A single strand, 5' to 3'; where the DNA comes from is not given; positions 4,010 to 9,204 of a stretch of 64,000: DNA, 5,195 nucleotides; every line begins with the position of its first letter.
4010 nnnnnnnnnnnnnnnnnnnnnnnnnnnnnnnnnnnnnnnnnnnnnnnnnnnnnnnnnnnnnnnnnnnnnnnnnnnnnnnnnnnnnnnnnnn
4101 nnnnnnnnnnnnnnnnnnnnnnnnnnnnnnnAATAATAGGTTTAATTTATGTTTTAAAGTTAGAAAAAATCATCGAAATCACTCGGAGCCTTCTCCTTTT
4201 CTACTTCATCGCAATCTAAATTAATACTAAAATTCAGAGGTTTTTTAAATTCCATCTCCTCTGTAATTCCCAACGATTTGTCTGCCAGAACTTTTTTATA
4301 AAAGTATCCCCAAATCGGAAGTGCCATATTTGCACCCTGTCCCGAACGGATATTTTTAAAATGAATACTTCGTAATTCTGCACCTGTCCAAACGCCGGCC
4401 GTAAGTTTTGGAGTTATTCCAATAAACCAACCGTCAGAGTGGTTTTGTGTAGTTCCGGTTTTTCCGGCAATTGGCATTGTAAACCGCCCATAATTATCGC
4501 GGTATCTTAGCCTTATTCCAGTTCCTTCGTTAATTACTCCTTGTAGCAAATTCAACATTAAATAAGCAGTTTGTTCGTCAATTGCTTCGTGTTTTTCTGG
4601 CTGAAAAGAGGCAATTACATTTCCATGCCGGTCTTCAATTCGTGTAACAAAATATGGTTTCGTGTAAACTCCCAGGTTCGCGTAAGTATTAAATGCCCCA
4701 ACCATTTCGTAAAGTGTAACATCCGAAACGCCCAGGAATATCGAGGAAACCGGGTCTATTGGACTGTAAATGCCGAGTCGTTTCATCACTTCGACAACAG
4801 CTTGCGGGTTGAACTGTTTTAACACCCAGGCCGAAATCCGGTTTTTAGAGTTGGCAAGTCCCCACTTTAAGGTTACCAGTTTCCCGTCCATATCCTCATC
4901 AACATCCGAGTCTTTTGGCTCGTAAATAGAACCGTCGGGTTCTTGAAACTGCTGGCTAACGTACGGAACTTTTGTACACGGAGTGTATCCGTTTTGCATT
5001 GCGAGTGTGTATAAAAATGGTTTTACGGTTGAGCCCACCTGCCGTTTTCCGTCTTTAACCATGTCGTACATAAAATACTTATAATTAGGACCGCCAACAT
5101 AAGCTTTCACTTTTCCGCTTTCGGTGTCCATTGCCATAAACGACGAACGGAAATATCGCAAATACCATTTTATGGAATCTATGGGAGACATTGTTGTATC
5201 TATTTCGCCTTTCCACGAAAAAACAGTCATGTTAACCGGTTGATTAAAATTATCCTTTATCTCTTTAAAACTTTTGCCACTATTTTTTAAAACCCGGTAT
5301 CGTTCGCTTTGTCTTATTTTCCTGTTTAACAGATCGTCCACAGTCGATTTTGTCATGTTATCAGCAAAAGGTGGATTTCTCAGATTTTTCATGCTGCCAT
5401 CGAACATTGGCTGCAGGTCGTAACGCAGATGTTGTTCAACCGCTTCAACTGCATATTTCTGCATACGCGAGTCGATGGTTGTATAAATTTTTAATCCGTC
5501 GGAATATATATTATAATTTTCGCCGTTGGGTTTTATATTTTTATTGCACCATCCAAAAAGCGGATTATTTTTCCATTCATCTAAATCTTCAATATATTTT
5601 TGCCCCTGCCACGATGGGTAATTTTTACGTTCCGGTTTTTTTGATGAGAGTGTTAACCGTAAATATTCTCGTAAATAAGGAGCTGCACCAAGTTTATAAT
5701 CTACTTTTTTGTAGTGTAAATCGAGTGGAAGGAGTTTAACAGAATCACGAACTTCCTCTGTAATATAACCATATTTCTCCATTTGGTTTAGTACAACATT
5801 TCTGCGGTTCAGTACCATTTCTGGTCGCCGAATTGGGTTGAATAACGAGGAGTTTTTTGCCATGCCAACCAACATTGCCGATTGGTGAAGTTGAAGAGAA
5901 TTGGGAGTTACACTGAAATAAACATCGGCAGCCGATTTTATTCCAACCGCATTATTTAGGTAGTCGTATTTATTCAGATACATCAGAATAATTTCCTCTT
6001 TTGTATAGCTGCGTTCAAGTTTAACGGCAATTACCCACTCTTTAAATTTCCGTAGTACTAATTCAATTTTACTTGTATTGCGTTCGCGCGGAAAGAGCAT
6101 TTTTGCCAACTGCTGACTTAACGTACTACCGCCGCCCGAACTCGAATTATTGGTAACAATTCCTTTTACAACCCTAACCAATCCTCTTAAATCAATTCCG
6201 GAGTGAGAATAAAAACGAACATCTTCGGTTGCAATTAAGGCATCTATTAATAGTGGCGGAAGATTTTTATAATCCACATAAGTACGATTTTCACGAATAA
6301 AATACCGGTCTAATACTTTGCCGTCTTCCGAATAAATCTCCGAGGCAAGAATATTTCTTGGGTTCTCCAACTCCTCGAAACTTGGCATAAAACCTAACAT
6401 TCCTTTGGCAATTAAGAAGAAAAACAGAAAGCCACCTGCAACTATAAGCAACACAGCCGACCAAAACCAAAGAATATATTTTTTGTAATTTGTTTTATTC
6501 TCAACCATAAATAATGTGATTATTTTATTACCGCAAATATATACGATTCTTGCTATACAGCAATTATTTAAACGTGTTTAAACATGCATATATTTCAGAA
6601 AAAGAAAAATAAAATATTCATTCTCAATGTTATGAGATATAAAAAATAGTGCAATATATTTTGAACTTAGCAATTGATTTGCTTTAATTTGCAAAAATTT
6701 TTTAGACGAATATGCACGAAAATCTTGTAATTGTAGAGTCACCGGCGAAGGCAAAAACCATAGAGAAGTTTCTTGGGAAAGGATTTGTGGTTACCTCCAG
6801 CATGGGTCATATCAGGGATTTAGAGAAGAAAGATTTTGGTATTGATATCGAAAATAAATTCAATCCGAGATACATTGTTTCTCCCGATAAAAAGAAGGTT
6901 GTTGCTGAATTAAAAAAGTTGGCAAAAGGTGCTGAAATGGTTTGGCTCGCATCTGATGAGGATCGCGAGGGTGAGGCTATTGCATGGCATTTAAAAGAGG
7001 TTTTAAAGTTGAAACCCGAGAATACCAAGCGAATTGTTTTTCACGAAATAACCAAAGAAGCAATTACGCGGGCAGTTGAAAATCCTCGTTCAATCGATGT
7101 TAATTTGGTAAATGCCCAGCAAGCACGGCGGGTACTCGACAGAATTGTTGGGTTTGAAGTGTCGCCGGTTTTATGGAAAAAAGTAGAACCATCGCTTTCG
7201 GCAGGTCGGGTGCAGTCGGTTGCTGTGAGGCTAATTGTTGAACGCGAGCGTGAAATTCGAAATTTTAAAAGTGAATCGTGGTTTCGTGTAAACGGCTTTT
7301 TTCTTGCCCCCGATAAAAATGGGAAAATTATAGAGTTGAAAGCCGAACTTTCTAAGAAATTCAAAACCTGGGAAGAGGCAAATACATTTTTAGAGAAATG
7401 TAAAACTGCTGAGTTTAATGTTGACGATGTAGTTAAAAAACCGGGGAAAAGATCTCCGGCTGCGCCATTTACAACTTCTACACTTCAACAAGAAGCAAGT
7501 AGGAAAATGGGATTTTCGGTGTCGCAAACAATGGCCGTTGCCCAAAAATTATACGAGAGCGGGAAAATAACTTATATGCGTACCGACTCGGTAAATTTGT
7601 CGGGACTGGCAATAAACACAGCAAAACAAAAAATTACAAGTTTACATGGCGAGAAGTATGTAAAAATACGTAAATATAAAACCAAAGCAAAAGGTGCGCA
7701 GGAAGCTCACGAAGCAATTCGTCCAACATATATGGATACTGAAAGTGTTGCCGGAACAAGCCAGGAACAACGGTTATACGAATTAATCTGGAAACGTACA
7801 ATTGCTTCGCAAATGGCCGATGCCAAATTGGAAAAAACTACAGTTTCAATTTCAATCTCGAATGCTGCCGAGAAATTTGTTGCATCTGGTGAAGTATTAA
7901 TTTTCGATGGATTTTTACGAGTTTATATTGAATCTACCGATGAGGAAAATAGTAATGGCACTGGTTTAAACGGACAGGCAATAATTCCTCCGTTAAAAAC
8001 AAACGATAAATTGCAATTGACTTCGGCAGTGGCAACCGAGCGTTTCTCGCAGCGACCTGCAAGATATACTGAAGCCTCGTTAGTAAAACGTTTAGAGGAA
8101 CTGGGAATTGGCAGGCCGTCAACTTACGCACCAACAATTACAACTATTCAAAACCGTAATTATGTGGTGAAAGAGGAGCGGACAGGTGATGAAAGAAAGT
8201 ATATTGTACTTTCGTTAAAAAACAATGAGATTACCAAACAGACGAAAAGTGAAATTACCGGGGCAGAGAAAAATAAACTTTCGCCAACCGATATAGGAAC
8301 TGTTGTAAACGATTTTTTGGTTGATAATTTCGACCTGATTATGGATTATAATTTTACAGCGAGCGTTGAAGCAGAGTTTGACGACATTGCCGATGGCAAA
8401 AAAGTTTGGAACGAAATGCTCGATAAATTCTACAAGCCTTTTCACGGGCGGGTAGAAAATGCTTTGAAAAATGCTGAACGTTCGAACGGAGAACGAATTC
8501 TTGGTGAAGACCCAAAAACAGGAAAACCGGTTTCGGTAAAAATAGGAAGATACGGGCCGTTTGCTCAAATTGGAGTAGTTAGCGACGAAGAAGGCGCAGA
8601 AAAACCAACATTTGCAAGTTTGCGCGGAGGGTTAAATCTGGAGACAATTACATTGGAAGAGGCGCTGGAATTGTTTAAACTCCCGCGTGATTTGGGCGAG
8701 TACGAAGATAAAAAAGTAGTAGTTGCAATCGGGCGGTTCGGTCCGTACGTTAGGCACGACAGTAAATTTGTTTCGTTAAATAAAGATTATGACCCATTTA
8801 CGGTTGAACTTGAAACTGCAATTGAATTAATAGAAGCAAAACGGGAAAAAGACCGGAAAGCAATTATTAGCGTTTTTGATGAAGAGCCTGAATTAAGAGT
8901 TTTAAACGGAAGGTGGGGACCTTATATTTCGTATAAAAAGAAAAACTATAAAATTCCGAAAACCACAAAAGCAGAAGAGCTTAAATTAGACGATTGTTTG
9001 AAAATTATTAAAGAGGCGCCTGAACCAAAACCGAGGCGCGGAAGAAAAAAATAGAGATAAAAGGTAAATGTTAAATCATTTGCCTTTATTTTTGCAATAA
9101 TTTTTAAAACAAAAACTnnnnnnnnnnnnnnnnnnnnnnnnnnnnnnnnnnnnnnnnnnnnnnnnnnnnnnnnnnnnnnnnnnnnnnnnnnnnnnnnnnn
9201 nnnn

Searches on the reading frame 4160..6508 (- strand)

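Call 17: search_protein_families(library=pfam, proteins=[window:4160-6508:-], max_evalue=0.001)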
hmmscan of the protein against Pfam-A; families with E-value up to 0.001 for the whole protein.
window:4160-6508:- (782 aa): 2 families
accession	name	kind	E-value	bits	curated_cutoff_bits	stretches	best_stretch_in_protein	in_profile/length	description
PF00912.28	Transgly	-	5.5e-54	182.7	27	1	63-244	2-178/178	Transglycosylase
PF00905.27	Transpeptidase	-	1.6e-24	87.1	22.1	1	456-708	2-273/299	Penicillin binding protein transpeptidase domain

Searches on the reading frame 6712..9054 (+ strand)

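Call 17: search_protein_families(library=pfam, proteins=[window:6712-9054:+], max_evalue=0.001)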
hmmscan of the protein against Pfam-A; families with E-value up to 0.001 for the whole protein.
window:6712-9054:+ (780 aa): 3 families
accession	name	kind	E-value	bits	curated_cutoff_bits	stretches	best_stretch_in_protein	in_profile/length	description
PF01131.25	Topoisom_bac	-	1.4e-117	393.6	35.1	2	128-490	2-362/411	DNA topoisomerase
PF13368.11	Toprim_C_rpt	-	9.4e-50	166.8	22.3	3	665-716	4-55/57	Topoisomerase C-terminal repeat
PF01751.28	Toprim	-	6.4e-24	84.4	23.1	1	5-113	2-96/96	Toprim domain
